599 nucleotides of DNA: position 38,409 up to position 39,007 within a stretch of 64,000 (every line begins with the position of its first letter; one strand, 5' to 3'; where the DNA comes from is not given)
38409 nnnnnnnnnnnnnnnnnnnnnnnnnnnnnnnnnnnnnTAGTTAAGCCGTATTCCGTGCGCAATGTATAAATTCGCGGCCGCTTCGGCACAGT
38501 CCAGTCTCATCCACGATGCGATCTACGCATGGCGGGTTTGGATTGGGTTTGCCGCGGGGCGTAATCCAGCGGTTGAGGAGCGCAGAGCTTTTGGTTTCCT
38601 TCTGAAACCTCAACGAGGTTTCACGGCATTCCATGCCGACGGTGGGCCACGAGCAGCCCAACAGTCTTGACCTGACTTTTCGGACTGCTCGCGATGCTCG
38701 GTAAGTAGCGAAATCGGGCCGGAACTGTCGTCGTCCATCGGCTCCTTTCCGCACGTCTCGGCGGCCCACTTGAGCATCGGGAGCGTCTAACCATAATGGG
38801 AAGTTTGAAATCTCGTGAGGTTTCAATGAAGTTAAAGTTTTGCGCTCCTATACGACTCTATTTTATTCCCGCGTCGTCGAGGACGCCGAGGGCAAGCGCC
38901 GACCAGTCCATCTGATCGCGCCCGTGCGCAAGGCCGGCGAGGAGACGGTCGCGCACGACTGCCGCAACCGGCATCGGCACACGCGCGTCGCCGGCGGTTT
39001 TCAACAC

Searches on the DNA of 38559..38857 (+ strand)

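Call 72: search_dna_similar(query=window:38559-38857:+, collection=phages, mode=distant, max_rows=5)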
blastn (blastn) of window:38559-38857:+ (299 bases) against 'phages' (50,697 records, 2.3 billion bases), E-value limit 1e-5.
No match.
